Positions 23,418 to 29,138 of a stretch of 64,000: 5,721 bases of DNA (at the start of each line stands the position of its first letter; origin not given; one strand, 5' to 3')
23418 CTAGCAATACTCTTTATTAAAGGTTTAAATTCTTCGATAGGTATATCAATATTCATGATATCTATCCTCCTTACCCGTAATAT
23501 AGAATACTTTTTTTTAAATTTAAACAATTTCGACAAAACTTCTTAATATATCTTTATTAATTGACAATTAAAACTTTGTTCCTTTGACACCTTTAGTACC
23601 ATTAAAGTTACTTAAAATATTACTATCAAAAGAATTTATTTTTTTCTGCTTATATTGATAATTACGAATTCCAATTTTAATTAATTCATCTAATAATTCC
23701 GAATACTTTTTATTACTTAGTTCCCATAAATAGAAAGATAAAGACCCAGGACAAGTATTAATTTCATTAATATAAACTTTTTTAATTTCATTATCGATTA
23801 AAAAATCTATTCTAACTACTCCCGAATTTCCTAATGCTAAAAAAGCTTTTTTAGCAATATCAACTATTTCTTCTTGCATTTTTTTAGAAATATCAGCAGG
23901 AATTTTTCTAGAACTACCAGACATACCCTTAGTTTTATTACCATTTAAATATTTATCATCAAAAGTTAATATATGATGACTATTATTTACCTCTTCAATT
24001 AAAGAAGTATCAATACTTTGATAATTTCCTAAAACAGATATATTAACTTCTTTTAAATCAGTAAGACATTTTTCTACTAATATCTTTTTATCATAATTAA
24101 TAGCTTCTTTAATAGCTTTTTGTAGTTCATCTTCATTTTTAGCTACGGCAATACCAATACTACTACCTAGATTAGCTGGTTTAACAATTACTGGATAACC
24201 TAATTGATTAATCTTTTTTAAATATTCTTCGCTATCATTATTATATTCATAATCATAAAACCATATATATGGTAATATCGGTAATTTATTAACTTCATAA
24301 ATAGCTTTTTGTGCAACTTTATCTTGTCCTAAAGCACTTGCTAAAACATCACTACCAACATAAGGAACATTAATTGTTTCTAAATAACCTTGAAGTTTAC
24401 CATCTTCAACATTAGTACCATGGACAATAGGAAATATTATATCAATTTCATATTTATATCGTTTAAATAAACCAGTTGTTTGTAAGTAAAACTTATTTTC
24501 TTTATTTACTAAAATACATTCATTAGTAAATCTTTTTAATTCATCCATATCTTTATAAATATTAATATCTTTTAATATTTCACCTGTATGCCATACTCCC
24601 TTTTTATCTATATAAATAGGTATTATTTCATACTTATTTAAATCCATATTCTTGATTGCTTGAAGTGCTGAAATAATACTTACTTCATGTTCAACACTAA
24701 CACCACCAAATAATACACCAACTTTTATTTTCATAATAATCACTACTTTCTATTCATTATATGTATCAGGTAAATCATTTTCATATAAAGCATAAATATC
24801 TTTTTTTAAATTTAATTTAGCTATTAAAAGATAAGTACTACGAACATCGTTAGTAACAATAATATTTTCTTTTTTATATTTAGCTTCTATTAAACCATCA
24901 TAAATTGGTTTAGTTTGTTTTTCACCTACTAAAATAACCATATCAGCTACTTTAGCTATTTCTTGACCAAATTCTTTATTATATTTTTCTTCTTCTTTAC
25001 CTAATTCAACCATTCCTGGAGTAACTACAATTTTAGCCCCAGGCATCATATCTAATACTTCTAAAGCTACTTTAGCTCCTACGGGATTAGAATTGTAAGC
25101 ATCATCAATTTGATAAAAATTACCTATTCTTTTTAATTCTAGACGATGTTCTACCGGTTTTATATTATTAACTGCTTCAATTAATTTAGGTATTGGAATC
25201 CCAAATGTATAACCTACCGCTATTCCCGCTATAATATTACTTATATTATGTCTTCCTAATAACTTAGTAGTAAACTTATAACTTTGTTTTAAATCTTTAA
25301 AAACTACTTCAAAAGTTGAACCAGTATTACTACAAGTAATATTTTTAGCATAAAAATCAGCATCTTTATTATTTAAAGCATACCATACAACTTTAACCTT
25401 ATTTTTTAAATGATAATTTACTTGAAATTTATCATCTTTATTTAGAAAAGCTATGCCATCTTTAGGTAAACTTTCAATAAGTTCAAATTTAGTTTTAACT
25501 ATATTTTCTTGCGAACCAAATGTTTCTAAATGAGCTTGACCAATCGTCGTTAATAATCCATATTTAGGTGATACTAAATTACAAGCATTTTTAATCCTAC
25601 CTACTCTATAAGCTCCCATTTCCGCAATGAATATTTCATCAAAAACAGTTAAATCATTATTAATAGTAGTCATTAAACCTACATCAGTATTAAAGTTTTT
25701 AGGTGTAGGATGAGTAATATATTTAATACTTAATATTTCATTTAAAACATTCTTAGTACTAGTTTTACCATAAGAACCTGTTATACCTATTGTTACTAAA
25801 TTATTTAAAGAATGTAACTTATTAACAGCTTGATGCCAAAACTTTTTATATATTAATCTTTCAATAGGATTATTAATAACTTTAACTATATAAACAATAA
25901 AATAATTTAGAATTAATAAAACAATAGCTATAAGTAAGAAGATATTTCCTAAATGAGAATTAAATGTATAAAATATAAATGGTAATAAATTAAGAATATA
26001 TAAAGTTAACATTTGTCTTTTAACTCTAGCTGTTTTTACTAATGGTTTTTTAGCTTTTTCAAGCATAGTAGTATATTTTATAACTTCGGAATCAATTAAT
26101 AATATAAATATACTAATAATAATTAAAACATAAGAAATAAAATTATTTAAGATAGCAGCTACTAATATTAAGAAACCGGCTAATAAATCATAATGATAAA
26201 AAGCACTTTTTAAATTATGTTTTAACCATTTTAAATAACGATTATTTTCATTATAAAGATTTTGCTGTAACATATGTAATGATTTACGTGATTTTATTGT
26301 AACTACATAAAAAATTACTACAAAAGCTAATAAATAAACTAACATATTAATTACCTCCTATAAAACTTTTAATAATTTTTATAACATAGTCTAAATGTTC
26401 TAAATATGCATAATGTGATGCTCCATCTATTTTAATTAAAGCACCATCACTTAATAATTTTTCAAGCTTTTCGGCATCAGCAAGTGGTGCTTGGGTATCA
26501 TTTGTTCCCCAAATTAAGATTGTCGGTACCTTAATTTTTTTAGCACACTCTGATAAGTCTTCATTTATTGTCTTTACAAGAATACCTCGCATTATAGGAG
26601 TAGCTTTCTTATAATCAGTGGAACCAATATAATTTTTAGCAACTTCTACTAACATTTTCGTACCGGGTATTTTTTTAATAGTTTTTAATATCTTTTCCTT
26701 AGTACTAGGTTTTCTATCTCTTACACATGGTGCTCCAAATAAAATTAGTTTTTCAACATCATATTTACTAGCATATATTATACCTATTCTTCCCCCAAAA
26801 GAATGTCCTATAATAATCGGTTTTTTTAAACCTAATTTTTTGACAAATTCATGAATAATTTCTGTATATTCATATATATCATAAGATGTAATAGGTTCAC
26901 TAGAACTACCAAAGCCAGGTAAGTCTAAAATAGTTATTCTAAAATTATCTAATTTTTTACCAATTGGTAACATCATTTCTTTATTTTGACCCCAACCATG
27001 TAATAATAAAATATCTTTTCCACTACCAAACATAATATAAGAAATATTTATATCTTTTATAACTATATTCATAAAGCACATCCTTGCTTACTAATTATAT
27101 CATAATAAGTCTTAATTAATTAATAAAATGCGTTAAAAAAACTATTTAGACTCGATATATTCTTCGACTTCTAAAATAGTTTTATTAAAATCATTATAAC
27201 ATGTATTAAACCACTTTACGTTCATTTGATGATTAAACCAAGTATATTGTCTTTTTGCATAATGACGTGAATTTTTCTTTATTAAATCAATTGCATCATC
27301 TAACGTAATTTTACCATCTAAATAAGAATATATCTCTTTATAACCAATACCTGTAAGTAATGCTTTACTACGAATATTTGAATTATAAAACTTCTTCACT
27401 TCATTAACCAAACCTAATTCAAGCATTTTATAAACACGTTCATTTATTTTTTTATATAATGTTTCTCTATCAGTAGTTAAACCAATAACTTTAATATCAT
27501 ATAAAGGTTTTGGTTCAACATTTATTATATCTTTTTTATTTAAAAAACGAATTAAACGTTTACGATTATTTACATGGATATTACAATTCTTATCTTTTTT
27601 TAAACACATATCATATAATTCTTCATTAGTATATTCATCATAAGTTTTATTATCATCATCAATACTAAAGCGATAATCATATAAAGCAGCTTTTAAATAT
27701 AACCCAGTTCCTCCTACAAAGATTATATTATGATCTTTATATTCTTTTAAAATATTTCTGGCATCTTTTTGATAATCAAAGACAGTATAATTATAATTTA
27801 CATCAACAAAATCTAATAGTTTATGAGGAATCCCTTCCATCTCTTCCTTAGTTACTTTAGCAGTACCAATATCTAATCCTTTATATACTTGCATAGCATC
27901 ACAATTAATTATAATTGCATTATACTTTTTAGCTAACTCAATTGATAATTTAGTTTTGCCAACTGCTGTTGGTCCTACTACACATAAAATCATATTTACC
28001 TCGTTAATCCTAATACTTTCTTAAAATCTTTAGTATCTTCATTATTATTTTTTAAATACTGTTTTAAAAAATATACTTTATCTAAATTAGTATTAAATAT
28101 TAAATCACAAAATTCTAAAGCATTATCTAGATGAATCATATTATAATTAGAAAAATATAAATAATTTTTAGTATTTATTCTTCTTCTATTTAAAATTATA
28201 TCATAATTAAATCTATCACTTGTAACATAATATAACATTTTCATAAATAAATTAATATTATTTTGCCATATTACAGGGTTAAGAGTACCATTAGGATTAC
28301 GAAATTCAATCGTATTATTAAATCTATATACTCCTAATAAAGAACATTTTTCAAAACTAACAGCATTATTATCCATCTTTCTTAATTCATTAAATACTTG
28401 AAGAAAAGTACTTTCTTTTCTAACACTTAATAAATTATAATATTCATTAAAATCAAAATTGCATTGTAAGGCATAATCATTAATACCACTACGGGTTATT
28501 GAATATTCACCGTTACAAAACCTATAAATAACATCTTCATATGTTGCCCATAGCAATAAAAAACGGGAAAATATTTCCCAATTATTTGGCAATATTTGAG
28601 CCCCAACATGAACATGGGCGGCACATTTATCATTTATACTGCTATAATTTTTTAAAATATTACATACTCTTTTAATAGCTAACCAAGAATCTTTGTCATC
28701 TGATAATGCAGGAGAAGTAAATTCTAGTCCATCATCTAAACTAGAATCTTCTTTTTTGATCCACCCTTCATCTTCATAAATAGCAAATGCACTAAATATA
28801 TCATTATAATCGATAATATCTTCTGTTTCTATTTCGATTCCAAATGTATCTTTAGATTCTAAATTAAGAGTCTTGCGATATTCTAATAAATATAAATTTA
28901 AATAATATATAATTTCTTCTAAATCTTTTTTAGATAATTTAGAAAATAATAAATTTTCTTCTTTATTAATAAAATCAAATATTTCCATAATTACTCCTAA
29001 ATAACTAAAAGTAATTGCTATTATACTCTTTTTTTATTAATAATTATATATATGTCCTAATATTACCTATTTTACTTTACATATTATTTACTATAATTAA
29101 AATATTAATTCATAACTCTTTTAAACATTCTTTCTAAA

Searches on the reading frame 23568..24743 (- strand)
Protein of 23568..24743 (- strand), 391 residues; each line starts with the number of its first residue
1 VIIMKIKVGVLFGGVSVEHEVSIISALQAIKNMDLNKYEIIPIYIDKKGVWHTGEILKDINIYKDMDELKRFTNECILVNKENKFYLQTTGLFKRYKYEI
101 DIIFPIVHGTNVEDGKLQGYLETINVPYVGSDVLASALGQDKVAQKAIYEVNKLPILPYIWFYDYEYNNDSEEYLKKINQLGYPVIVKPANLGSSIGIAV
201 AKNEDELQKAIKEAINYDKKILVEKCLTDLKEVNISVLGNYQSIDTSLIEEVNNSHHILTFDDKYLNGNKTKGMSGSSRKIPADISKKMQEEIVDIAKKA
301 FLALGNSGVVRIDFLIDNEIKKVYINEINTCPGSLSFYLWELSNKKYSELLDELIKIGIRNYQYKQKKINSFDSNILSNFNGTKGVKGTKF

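Call 11: search_protein_families(library=pfam, proteins=[window:23568-24743:-], max_evalue=0.001)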
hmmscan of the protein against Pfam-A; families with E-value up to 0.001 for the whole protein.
window:23568-24743:- (391 aa): 7 families
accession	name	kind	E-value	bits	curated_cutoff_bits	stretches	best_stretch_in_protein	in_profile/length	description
PF07478.18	Dala_Dala_lig_C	-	2.8e-46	158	24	1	153-355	6-203/204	D-ala D-ala ligase C-terminus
PF01820.27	Dala_Dala_lig_N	-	4.8e-33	114.7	34.6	1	7-131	1-121/121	D-ala D-ala ligase N-terminus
PF02786.22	CPSase_L_D2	-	3e-13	50.2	19.8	1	169-330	25-178/211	Carbamoyl-phosphate synthase L chain, ATP binding domain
PF02222.28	ATP-grasp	-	2.8e-11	43.9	27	1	164-329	12-160/179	ATP-grasp domain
PF01071.24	GARS_A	-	2.1e-06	28.1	27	1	164-300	19-154/194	Phosphoribosylglycinamide synthetase, ATP-grasp (A) domain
PF02655.19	ATP-grasp_3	-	7.7e-06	26.5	23.2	1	176-330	25-155/160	ATP-grasp domain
PF13535.11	ATP-grasp_4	-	3.4e-05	23.9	27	1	182-217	2-37/160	ATP-grasp domain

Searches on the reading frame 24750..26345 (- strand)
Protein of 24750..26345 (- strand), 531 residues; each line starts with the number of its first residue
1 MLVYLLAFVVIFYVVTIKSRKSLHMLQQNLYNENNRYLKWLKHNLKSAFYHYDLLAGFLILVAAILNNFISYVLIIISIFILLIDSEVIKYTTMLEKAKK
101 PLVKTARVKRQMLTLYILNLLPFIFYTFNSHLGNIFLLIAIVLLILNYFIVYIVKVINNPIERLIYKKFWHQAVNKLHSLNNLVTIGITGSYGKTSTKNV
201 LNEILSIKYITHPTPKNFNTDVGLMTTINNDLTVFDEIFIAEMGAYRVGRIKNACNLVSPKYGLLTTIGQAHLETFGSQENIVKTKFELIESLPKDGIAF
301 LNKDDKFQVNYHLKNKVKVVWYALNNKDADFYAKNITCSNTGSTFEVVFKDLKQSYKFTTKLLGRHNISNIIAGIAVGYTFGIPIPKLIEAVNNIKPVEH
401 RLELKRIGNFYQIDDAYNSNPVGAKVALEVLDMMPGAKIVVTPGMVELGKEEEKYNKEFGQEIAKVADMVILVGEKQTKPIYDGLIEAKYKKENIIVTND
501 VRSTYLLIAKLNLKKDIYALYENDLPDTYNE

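Call 11: search_protein_families(library=pfam, proteins=[window:24750-26345:-], max_evalue=0.001)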
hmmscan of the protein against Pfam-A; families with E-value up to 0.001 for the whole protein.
window:24750-26345:- (531 aa): 2 families
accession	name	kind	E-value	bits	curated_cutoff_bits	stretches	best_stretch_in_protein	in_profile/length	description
PF08245.18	Mur_ligase_M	-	2.5e-41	142.3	24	1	188-377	1-199/200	Mur ligase middle domain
PF02875.26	Mur_ligase_C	-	2.5e-09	38.4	28.4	1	400-502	1-105/127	Mur ligase, glutamate ligase domain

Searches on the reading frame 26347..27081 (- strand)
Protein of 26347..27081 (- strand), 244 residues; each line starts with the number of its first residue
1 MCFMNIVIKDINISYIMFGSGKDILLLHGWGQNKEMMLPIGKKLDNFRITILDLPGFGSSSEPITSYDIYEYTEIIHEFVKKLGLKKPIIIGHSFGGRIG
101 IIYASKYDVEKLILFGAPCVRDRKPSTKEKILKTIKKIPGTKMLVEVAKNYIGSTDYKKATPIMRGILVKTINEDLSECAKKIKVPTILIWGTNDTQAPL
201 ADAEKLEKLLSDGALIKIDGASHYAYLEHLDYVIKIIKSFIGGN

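Call 11: search_protein_families(library=pfam, proteins=[window:26347-27081:-], max_evalue=0.001)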
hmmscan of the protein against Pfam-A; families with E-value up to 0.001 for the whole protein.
window:26347-27081:- (244 aa): 6 families
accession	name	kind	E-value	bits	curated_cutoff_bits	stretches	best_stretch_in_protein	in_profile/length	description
PF00561.26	Abhydrolase_1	-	3e-27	96.3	25.8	2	24-109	3-91/245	alpha/beta hydrolase fold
PF12697.13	Abhydrolase_6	-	1.1e-14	56.1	26.3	1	24-231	1-212/217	Alpha/beta hydrolase family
PF12146.15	Hydrolase_4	-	1.4e-11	44.6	27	1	24-227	7-236/239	Serine aminopeptidase, S33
PF20408.4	Abhydrolase_11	-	9.8e-05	22.6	27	0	75-139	63-127/193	Alpha/beta hydrolase domain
PF12695.13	Abhydrolase_5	-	0.0005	20.3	27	0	181-224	97-141/164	Alpha/beta hydrolase family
PF06342.18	DUF1057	-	0.00089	18.8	21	0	46-177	62-203/297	Alpha/beta hydrolase of unknown function (DUF1057)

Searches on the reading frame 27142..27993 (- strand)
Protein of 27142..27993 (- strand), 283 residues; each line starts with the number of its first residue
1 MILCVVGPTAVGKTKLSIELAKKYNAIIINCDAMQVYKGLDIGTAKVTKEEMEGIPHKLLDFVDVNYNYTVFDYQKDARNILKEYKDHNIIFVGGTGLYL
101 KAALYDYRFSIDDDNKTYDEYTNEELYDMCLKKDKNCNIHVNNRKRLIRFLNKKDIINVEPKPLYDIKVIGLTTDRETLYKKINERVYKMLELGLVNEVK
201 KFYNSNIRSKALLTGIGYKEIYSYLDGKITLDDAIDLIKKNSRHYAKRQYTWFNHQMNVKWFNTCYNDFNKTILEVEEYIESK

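Call 11: search_protein_families(library=pfam, proteins=[window:27142-27993:-], max_evalue=0.001)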
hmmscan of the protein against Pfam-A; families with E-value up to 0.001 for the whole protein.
window:27142-27993:- (283 aa): 3 families
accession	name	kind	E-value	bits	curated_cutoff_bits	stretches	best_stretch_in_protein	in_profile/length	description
PF01715.23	IPPT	-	7.2e-64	216.2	23.6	1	35-256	1-243/243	IPP transferase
PF01745.22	IPT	-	1.2e-10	41.6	20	1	4-61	5-62/233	Isopentenyl transferase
PF13238.12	AAA_18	-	0.00051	20.9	29.4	0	4-84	2-69/128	AAA domain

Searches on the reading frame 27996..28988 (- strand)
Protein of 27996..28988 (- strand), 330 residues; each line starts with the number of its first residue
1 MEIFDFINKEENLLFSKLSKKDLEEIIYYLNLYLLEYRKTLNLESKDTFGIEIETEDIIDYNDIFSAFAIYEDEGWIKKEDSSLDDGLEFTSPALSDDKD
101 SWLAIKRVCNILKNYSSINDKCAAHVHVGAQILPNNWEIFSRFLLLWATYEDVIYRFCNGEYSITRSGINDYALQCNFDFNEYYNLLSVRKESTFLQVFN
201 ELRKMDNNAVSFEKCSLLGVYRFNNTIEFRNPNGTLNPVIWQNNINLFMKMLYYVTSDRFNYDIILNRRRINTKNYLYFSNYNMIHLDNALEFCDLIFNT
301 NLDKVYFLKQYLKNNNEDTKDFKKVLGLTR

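Call 11: search_protein_families(library=pfam, proteins=[window:27996-28988:-], max_evalue=0.001)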
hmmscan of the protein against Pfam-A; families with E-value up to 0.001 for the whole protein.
window:27996-28988:- (330 aa): 1 family
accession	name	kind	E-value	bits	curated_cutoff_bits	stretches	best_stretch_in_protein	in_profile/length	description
PF12224.13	Amidoligase_2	-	2.3e-11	44.5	22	1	46-251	24-244/245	Putative amidoligase enzyme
